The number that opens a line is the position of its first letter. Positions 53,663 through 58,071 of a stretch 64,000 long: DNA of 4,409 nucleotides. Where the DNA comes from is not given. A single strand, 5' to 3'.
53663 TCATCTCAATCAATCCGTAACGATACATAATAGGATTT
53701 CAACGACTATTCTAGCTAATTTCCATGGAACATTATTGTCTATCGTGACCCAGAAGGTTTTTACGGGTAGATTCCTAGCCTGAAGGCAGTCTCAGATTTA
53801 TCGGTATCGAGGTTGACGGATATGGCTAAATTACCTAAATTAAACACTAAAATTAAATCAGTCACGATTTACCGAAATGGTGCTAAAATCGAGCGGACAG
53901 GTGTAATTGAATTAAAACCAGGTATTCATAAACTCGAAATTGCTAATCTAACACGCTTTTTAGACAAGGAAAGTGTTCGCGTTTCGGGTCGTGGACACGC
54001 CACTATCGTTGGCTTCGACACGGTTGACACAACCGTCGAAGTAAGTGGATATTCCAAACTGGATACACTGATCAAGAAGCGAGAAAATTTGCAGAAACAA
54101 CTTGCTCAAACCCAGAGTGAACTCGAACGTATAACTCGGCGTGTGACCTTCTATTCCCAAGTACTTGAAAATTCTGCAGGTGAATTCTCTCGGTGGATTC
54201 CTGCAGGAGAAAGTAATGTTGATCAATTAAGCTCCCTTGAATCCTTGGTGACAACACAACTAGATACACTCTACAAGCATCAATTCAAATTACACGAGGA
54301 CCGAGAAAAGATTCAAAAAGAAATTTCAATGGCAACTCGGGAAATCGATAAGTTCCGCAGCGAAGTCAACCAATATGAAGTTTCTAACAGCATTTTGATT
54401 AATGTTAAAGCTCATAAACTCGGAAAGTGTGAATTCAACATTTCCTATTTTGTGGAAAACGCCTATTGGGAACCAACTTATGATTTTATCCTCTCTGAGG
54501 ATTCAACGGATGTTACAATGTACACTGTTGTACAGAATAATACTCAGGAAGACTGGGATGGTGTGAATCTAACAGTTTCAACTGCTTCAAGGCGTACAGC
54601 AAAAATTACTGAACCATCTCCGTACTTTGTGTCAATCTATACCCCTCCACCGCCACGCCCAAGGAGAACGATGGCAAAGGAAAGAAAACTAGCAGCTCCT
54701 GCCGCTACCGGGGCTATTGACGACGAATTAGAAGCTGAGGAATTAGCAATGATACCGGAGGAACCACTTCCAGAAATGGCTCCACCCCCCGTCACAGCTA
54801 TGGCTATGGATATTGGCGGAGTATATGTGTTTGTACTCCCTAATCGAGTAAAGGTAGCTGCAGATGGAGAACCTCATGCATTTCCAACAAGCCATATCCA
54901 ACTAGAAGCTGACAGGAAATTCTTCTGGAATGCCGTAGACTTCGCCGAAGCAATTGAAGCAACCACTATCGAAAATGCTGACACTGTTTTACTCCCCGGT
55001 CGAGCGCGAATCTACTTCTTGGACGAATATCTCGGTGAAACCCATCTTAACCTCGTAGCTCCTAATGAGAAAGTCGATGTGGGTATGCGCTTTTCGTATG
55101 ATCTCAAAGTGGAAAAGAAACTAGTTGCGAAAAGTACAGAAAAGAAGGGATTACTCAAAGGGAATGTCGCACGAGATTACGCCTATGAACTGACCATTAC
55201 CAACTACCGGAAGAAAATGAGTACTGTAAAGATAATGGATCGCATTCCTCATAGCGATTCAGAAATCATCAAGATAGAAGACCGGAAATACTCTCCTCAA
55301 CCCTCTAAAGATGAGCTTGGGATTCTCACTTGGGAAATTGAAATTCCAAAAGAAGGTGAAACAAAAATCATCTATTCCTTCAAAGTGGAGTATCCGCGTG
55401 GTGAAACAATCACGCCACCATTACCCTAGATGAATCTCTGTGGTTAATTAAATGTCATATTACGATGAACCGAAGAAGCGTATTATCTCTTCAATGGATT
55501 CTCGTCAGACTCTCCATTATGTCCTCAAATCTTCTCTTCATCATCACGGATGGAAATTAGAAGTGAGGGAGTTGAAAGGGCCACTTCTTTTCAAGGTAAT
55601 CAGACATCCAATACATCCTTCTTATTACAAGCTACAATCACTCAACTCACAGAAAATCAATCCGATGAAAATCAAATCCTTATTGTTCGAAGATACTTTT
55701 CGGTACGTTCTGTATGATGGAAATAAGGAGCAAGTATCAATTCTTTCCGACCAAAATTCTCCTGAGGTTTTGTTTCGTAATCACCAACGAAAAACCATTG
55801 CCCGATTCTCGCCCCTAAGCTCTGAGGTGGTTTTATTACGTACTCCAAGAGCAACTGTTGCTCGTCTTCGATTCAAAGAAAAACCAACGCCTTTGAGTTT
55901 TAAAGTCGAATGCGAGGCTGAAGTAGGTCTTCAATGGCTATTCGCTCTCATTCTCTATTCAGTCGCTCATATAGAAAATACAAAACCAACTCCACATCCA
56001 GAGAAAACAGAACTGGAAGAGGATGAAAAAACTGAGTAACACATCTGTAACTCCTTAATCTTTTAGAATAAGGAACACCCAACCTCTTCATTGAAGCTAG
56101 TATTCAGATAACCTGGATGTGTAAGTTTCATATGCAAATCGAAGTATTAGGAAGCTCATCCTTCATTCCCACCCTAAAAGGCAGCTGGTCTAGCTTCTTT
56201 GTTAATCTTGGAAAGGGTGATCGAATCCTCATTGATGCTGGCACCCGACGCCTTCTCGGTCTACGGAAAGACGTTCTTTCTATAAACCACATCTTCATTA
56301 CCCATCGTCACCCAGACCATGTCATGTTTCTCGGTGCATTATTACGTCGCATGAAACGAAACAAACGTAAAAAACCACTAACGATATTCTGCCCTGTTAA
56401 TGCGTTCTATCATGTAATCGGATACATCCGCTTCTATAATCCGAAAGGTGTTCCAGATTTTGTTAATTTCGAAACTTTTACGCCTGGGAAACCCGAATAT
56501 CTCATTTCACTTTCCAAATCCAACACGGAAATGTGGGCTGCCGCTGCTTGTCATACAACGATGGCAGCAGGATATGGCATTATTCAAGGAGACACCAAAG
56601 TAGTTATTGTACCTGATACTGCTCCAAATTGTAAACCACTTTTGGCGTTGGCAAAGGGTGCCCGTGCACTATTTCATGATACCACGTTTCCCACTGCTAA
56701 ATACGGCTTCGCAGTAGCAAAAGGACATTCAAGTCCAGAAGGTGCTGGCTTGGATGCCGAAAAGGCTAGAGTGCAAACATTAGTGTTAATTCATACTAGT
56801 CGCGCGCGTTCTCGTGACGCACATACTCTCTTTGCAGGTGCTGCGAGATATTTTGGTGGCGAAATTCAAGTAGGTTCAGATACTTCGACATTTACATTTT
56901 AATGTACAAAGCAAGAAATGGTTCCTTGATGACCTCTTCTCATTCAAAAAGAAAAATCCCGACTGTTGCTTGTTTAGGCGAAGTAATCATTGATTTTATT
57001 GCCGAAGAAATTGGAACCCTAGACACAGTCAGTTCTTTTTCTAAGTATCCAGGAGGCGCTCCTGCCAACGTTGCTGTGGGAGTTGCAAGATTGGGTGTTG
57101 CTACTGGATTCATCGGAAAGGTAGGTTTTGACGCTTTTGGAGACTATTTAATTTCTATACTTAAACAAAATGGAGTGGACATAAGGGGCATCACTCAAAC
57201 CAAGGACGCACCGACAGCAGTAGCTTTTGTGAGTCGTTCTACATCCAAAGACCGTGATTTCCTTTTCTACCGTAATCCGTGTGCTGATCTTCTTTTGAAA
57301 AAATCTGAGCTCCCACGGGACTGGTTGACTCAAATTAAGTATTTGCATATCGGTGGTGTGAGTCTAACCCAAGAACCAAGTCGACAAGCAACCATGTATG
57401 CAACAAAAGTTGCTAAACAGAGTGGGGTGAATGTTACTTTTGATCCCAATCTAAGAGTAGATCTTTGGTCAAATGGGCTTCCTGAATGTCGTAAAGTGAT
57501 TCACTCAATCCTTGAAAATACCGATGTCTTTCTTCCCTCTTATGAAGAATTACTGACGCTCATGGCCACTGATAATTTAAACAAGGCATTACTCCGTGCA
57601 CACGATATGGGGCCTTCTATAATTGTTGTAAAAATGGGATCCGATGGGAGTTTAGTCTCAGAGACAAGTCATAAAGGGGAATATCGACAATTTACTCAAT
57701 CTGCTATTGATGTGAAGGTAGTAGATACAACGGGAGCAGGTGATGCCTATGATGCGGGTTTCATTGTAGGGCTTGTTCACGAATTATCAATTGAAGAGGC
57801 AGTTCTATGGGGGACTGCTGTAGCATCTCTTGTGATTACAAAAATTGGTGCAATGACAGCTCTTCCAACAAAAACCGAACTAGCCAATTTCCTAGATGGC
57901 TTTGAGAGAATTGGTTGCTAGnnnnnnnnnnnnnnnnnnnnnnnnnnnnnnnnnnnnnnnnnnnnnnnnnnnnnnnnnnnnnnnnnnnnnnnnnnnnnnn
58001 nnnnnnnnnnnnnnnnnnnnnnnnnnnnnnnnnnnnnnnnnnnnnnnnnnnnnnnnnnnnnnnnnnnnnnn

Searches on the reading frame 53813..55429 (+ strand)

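Call 68: search_protein_families(library=pfam, proteins=[window:53813-55429:+], max_evalue=0.0001)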
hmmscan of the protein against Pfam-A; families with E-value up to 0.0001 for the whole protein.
window:53813-55429:+ (538 aa): 2 families
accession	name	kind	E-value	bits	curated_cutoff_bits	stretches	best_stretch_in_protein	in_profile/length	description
PF13598.12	DUF4139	-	6e-38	131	31.8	1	209-529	2-205/205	Domain of unknown function (DUF4139)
PF13600.11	DUF4140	-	2.7e-19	69.9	27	1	17-113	1-97/98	N-terminal domain of unknown function (DUF4140)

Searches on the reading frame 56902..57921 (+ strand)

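Call 68: search_protein_families(library=pfam, proteins=[window:56902-57921:+], max_evalue=0.0001)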
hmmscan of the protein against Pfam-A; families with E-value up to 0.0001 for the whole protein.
window:56902-57921:+ (339 aa): 1 family
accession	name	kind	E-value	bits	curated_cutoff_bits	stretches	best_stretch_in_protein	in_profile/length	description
PF00294.29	PfkB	-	1e-72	245.4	25.8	1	22-323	4-301/302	pfkB family carbohydrate kinase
